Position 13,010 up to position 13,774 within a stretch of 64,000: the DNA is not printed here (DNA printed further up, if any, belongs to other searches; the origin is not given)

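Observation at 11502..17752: Sigma-54 activator and consensus -24/-12 promoter driving a NifX-like/Zn-ribbon, DUF5320, ABC, ferritin-VIT, Mrp/NBP35 cluster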

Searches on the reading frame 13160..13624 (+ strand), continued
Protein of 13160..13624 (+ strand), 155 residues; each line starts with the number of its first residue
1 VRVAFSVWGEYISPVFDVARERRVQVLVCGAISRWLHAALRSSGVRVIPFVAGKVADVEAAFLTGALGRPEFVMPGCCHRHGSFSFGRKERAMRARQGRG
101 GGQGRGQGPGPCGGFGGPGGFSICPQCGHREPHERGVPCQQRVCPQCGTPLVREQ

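Call 50: find_homologous_proteins(query=L075:2219-2863:+, max_evalue=0.001)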
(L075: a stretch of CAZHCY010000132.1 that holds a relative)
Query L075:2219-2863:+ (215 aa): 109 proteins with E <= 0.001 among 330 candidates.
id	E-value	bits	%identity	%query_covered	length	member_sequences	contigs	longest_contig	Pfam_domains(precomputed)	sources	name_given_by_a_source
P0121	1.7e-118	412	83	100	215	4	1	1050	PF02579.23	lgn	-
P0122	4.4e-77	277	58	100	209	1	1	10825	PF02579.23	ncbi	-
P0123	4.8e-74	267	56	100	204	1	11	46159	PF02579.23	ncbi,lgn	ncbi:MAG: NifB/NifX family molybdenum-iron cluster-binding protein [Desulfonatronovibrio sp.]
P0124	1.0e-70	256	50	100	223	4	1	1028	PF02579.23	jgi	jgi:predicted Fe-Mo cluster-binding NifX family protein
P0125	2.6e-70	255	49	100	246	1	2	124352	PF02579.23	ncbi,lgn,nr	ncbi:MAG: hypothetical protein D5R98_04365 [Desulfonatronovibrio sp. MSAO_Bac4]|nr:MAG: hypothetical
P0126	4.3e-70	254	56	100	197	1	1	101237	PF02579.23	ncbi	-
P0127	1.5e-66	242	53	100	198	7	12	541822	PF02579.23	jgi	jgi:predicted Fe-Mo cluster-binding NifX family protein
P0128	1.8e-63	232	53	89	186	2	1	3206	-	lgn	-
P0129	1.5e-62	229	51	100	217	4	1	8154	PF02579.23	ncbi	-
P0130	3.5e-57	212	52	89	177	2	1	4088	PF02579.23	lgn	-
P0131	2.3e-56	209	49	100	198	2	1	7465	PF02579.23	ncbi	-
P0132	4.5e-42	162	37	97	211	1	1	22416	PF02579.23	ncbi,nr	ncbi:MAG: hypothetical protein JW843_02655 [Candidatus Aminicenantes bacterium]|nr:hypothetical prot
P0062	1.6e-41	160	38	98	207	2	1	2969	PF02579.23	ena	-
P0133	3.3e-41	159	39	98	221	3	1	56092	PF02579.23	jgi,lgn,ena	-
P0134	6.9e-41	158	33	98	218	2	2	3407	PF02579.23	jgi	-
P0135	4.0e-40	156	36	98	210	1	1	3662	PF02579.23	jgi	-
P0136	4.9e-40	155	37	98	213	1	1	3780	PF02579.23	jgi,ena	-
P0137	2.7e-39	153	42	98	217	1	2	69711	PF02579.23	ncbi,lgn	-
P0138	5.5e-39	152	40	98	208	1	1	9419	PF02579.23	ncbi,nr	ncbi:MAG: hypothetical protein GYA46_09570 [candidate division Zixibacteria bacterium]|nr:hypothetic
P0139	1.2e-38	151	37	98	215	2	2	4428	PF02579.23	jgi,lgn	-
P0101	2.9e-38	150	39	52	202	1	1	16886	PF02579.23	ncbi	-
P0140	2.9e-38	150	37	98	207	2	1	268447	PF02579.23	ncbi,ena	-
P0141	3.0e-38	150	32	98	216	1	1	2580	PF02579.23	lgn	-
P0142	5.4e-38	149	36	98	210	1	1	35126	PF02579.23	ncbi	-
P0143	1.3e-37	148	70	14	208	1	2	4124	PF02579.23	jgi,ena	-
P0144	1.7e-37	147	36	97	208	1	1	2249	PF02579.23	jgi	jgi:predicted Fe-Mo cluster-binding NifX family protein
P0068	3.5e-37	146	35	98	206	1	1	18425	PF02579.23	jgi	jgi:predicted Fe-Mo cluster-binding NifX family protein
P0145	5.9e-37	145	37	98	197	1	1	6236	PF02579.23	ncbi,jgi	jgi:predicted Fe-Mo cluster-binding NifX family protein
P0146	6.8e-37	145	34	98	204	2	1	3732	PF02579.23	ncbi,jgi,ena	-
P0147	7.3e-37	145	38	98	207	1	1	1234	PF02579.23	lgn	-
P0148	7.4e-37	145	36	97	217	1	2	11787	PF02579.23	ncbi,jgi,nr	ncbi:hypothetical protein EHM69_10665 [candidate division KSB1 bacterium]|nr:MAG: hypothetical prote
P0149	1.4e-36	144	37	59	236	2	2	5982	PF02579.23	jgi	-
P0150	1.4e-36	144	36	98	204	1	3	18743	PF02579.23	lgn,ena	-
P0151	1.6e-36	144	34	97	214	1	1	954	PF02579.23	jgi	jgi:predicted Fe-Mo cluster-binding NifX family protein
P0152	1.9e-36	144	38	98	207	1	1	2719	PF02579.23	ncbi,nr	ncbi:MAG: hypothetical protein L6290_01735 [Thermodesulfovibrionales bacterium]|nr:hypothetical prot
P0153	3.8e-36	143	38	98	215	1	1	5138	PF02579.23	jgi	jgi:predicted Fe-Mo cluster-binding NifX family protein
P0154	4.2e-36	143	39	98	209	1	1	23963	PF02579.23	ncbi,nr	ncbi:NifB/NifX family molybdenum-iron cluster-binding protein [Candidatus Sumerlaeota bacterium]|nr:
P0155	5.4e-36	142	37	98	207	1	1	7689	PF02579.23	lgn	-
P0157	8.2e-36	142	39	98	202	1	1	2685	PF02579.23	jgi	jgi:predicted Fe-Mo cluster-binding NifX family protein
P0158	8.6e-36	142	34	98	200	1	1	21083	PF02579.23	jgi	jgi:predicted Fe-Mo cluster-binding NifX family protein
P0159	1.1e-35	141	36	98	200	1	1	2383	PF02579.23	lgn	-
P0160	1.1e-35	141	30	97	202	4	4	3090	PF02579.23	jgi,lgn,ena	jgi:predicted Fe-Mo cluster-binding NifX family protein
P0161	1.4e-35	141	34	98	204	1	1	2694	PF02579.23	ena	-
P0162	1.8e-35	141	68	12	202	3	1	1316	PF02579.23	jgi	jgi:predicted Fe-Mo cluster-binding NifX family protein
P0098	2.5e-35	140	39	97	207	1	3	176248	PF02579.23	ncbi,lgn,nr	ncbi:MAG: NifB/NifX family molybdenum-iron cluster-binding protein [bacterium]|nr:NifB/NifX family m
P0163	2.8e-35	140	34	98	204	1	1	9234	PF02579.23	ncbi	-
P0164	3.0e-35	140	36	98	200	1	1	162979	PF02579.23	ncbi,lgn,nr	ncbi:MAG: NifB/NifX family molybdenum-iron cluster-binding protein [Candidatus Desulfaltia sp.]|nr:N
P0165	3.3e-35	140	37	98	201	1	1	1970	PF02579.23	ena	-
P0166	3.4e-35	140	35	98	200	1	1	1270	PF02579.23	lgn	-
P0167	4.4e-35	139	36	98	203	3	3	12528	PF02579.23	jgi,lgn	jgi:predicted Fe-Mo cluster-binding NifX family protein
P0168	5.0e-35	139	34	98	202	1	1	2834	PF02579.23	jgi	jgi:predicted Fe-Mo cluster-binding NifX family protein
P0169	5.1e-35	139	34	98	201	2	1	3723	PF02579.23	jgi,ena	-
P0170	1.6e-34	137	35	98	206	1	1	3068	PF02579.23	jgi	jgi:predicted Fe-Mo cluster-binding NifX family protein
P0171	1.7e-34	137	34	97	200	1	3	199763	PF02579.23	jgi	jgi:predicted Fe-Mo cluster-binding NifX family protein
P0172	2.1e-34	137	38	98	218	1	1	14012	PF02579.23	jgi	jgi:predicted Fe-Mo cluster-binding NifX family protein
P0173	3.6e-34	136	35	98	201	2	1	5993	PF02579.23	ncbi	-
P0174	8.7e-34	135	32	97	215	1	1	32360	PF02579.23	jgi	jgi:predicted Fe-Mo cluster-binding NifX family protein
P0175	9.4e-34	135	37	97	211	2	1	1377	PF02579.23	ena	-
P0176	1.1e-33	135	35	98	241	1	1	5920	PF02579.23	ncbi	-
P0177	1.7e-33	134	37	98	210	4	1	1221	PF02579.23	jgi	jgi:predicted Fe-Mo cluster-binding NifX family protein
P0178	2.0e-33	134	39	97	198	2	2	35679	PF02579.23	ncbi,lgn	-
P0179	2.3e-33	134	31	97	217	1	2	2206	PF02579.23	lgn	-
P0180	2.5e-33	134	35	99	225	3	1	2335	PF02579.23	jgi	-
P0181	7.5e-33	132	35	98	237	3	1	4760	PF02579.23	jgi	jgi:predicted Fe-Mo cluster-binding NifX family protein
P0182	1.1e-32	131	37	97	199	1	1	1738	PF02579.23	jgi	jgi:predicted Fe-Mo cluster-binding NifX family protein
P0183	2.0e-32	131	33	97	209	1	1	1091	PF02579.23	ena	-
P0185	5.1e-32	129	33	97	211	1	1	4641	PF02579.23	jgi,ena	-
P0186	1.1e-31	128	34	98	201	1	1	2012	PF02579.23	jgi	-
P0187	1.1e-31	128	30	97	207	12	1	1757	PF02579.23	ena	-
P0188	1.2e-31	128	38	98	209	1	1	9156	PF02579.23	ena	-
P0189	1.9e-31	127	33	98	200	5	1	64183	PF02579.23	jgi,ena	-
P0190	2.9e-31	127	34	98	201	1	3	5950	PF02579.23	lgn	-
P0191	8.4e-31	125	30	97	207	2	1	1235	PF02579.23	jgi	-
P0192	9.6e-31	125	31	98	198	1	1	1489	PF02579.23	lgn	-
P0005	1.9e-30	124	36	98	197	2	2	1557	PF02579.23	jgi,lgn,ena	-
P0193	2.3e-30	124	35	98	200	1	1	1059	PF02579.23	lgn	-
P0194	2.5e-30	124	35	98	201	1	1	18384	PF02579.23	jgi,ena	-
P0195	5.4e-30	123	35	98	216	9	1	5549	PF02579.23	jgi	jgi:predicted Fe-Mo cluster-binding NifX family protein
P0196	6.8e-30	122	32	98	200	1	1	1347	PF02579.23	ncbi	-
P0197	6.9e-30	122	37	98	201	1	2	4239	PF02579.23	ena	-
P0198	1.5e-29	121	38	99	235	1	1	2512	PF02579.23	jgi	-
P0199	2.4e-29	121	38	98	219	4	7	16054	PF02579.23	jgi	jgi:predicted Fe-Mo cluster-binding NifX family protein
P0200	4.0e-29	120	35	98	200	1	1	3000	PF02579.23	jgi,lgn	jgi:predicted Fe-Mo cluster-binding NifX family protein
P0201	4.2e-29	120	34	98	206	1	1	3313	PF02579.23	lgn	-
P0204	9.5e-29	119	35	98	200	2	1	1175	PF02579.23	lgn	-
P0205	1.3e-28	118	36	98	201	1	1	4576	PF02579.23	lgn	-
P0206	2.7e-28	117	36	98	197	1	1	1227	PF02579.23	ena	-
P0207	5.6e-28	116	35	98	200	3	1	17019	PF02579.23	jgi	jgi:predicted Fe-Mo cluster-binding NifX family protein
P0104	8.4e-28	115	32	98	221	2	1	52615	PF02579.23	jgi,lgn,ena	-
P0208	1.2e-27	115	53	17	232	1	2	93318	PF02579.23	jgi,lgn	jgi:predicted Fe-Mo cluster-binding NifX family protein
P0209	1.6e-27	115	36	98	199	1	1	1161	PF02579.23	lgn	-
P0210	2.4e-27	114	33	98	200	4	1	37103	PF02579.23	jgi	jgi:predicted Fe-Mo cluster-binding NifX family protein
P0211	3.4e-27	114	37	98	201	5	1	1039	PF02579.23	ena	-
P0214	5.1e-26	110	70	14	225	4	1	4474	PF02579.23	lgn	-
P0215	8.6e-25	106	33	98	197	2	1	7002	PF02579.23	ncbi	-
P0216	1.7e-24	105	38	98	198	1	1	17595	PF02579.23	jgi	jgi:predicted Fe-Mo cluster-binding NifX family protein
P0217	4.5e-20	90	40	52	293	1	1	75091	PF02579.23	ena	-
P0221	1.0e-10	60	37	51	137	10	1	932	PF02579.23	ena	-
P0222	1.4e-9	56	36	51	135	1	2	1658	PF02579.23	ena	-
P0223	4.2e-9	54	32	70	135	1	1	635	PF02579.23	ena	-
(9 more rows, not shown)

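Call 51: search_protein_families(library=pfam, proteins=[P0001, P0004], max_evalue=5)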
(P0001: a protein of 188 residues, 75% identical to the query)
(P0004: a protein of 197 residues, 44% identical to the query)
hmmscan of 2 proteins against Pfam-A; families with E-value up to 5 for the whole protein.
P0001 (188 aa): 11 families
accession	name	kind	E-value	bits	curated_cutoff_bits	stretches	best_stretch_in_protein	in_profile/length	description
PF02579.22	Nitro_FeMo-Co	-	9.8e-09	35.8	26.3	1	9-94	2-91/94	Dinitrogenase iron-molybdenum cofactor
PF14319.11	Zn_Tnp_IS91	-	0.011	16.2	26.3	1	156-182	40-64/90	Transposase zinc-binding domain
PF03119.21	DNA_ligase_ZBD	-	0.019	15.3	25.8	1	177-187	2-12/27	NAD-dependent DNA ligase C4 zinc finger domain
PF13248.11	Zn_ribbon_3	-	0.039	13.9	27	1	174-184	16-26/26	zinc-ribbon domain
PF06677.18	Auto_anti-p27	-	0.047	14.2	24.1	1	175-187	16-28/40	Sjogren's syndrome/scleroderma autoantigen 1 (Autoantigen p27)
PF12773.13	DZR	-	0.06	14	27.3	1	157-184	1-22/45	Double zinc ribbon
PF13240.11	Zn_Ribbon_1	-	0.33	11.2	25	1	175-184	14-23/23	zinc-ribbon domain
PF09723.15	Zn_ribbon_8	-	1.4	9.4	34.4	1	157-186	8-39/41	Zinc ribbon domain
PF07282.18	Cas12f1-like_TNB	-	1.5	9.5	26.3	1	157-183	31-49/60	Cas12f1-like, TNB domain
PF01155.25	HypA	-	3.5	8.1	28.9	0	154-183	70-95/112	Hydrogenase/urease nickel incorporation, metallochaperone, hypA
PF24292.1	DUF7479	-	4.5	7.9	27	0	174-188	30-44/60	Domain of unknown function (DUF7479)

P0004 (197 aa): 7 families
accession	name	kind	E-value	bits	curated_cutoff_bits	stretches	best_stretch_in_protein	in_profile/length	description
PF02579.22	Nitro_FeMo-Co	-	4e-06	27.5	26.3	1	10-97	2-93/94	Dinitrogenase iron-molybdenum cofactor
PF13248.11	Zn_ribbon_3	-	0.12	12.4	27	1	184-192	2-10/26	zinc-ribbon domain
PF14319.11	Zn_Tnp_IS91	-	0.26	11.7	26.3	1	165-195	39-67/90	Transposase zinc-binding domain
PF13240.11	Zn_Ribbon_1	-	0.45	10.8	25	1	186-192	15-21/23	zinc-ribbon domain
PF17848.7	Zn_ribbon_ACC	-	0.48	11.1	24.5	1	186-195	3-12/26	Acetyl-CoA carboxylase zinc finger domain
PF07282.18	Cas12f1-like_TNB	-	0.76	10.4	26.3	1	164-196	28-52/60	Cas12f1-like, TNB domain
PF01155.25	HypA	-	2.2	8.8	28.9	0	164-194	70-96/112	Hydrogenase/urease nickel incorporation, metallochaperone, hypA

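Call 63: predict_structure(alignment_id=A3)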
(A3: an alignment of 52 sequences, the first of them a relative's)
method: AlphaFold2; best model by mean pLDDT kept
length: 188 residues; sequences in the alignment: 52
mean_pLDDT: 82.7   pTM: 0.59
mean pLDDT of the five models: 82.7, 82.5, 81.3, 81.0, 79.4
residues with pLDDT >= 90: 131; 70-90: 14; 50-70: 6; < 50: 37
segments of 3 or more residues with pLDDT < 50: 114-150
pLDDT, mean of each block of 10 residues (from residue 1): 98 97 97 94 92 97 97 98 97 96 87 46 33 38 40 88 90 96 93
secondary structure, 60 per line:
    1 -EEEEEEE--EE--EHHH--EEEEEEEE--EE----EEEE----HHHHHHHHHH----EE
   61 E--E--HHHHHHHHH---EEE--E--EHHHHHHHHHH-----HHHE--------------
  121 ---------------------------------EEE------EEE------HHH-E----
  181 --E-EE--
elements in order: E2-8 E21-28 E37-40 H45-54 E59-61 H67-75 E79-81 H88-97 E154-156 E163-165

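Call 67: fold_search(model_id=the predicted structure, library=pdb)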
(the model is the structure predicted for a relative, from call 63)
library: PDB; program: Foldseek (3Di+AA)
matches with E <= 10: 1083; with E <= 0.001: 12
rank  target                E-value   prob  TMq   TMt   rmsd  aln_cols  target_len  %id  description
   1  2yx6_C                6.1e-10  1.00  0.50  0.82   1.4       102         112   22  Crystal structure of PH0822 (released 2007-10-30)
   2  2yx6_A                1.6e-09  1.00  0.48  0.81   1.6       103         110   22  Crystal structure of PH0822 (released 2007-10-30)
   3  2yx6_D                2.2e-09  1.00  0.49  0.82   1.4       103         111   22  Crystal structure of PH0822 (released 2007-10-30)
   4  2yx6_B                1.4e-08  1.00  0.48  0.80   1.7       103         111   22  Crystal structure of PH0822 (released 2007-10-30)
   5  1o13                  6.7e-07  1.00  0.47  0.79   2.6       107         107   25  Crystal structure of a putative dinitrogenase iron-molybdenum cofactor (tm1816) from thermotoga maritima at 1.83 A resol (released 2002-12-18)
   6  2qtd                  8.7e-06  1.00  0.42  0.71   2.9       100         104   21  Crystal structure of a putative dinitrogenase (mj0327) from methanocaldococcus jannaschii dsm at 1.70 A resolution (released 2007-08-21)
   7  2kla_MODEL_1_A        1.1e-05  1.00  0.41  0.67   3.0        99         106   21  NMR STRUCTURE OF A PUTATIVE DINITROGENASE (MJ0327) FROM METHANOCOCCUS JANNASCHII (released 2009-08-11)
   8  9ian_F                2.0e-05  1.00  0.43  0.56   4.2       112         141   20  Nitrogenase maturase NifEN in complex with the cofactor chaperone NifX (released 2026-03-04)
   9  1p90                  6.4e-05  1.00  0.45  0.66   4.1       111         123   16  The Three-dimensional Structure of the Core Domain of NafY from Azotobacter vinelandii determined at 1.8 resolution (released 2003-08-19)
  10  1t3v_MODEL_1_A        1.0e-04  1.00  0.46  0.67   2.6       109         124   25  The NMR solution structure of TM1816 (released 2004-12-14)
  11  1rdu_MODEL_1_A        1.7e-04  1.00  0.44  0.68   3.1       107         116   22  NMR STRUCTURE OF A PUTATIVE NIFB PROTEIN FROM THERMOTOGA (TM1290), WHICH BELONGS TO THE DUF35 FAMILY (released 2004-07-06)
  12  1eo1_MODEL_1_A        5.7e-04  1.00  0.47  0.68   5.9       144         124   15  Solution structure of hypothetical protein MTH1175 from Methanobacterium thermoautotrophicum (released 2000-12-20)
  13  2wfb                  5.4e-03  1.00  0.44  0.68   3.0       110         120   20  High resolution structure of the apo form of the orange protein (ORP) from Desulfovibrio gigas (released 2010-05-26)
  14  8wt6_B                1.6e-02  0.69  0.23  0.16   7.9       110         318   13  Cryo-EM structure of the IS621 recombinase in complex with bridge RNA, donor DNA, and target DNA in the pre-strand exc (released 2024-06-26)
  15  8wt9_D                1.7e-02  0.77  0.25  0.17   6.3       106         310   11  Cryo-EM structure of the IS621 recombinase in complex with bridge RNA, donor DNA, and target DNA in the post-strand ex (released 2024-06-26)
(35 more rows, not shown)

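Call 68: find_encoding_contigs(protein=P0002, flank=10000, max_places=2)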
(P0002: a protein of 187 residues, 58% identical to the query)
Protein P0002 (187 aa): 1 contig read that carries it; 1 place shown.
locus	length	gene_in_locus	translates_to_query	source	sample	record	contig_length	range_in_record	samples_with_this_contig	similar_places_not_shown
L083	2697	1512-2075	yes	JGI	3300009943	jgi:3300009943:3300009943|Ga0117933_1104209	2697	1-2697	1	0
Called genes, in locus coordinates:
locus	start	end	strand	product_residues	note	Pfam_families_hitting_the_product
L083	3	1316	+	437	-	?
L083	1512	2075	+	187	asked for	PF02579:Nitro_FeMo-Co (weak)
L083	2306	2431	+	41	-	PF17253:DUF5320 (weak)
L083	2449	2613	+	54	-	-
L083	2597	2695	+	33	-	?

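Call 69: find_encoding_contigs(protein=P0003, flank=10000, max_places=2)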
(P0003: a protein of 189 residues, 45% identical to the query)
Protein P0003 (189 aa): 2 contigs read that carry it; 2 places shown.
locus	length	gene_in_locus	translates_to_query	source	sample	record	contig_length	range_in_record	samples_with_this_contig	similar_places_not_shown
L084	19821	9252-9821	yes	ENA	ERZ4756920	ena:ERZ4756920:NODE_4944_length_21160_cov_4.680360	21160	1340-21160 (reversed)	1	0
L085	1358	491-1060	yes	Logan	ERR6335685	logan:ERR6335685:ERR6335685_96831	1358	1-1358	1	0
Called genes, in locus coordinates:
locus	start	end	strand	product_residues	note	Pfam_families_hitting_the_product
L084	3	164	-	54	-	?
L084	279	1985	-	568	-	PF08497:Radical_SAM_N, PF04055:Radical_SAM, PF11842:DUF3362 (weak)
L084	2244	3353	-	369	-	-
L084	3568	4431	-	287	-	PF00248:Aldo_ket_red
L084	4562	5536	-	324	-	PF00291:PALP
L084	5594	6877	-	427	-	PF01053:Cys_Met_Meta_PP, PF00155:Aminotran_1_2, PF01041:DegT_DnrJ_EryC1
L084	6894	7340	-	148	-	PF02082:Rrf2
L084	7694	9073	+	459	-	PF00989:PAS, PF08448:PAS_4, PF13426:PAS_9, PF00158:Sigma54_activat, PF14532:Sigma54_activ_2, PF07728:AAA_5, PF25601:AAA_lid_14, PF02954:HTH_8, +2 more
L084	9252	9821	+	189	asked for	PF02579:Nitro_FeMo-Co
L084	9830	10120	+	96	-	-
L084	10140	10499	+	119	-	PF17253:DUF5320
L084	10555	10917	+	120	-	PF02579:Nitro_FeMo-Co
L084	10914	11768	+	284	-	PF01656:CbiA, PF10609:ParA (faint), PF13614:AAA_31 (faint), PF13237:Fer4_10 (weak), PF14697:Fer4_21, PF13187:Fer4_9 (weak), PF25160:LdpA_Fe-S-bd (weak), PF00037:Fer4, +2 more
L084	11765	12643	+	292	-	PF01656:CbiA, PF10609:ParA (faint), PF14697:Fer4_21 (weak), PF00037:Fer4 (weak)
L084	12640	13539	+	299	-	PF10609:ParA, PF00142:Fer4_NifH (faint), PF01656:CbiA, PF02374:ArsA_ATPase (weak), PF09140:MipZ, PF13614:AAA_31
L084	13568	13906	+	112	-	PF02579:Nitro_FeMo-Co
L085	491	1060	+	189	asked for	PF02579:Nitro_FeMo-Co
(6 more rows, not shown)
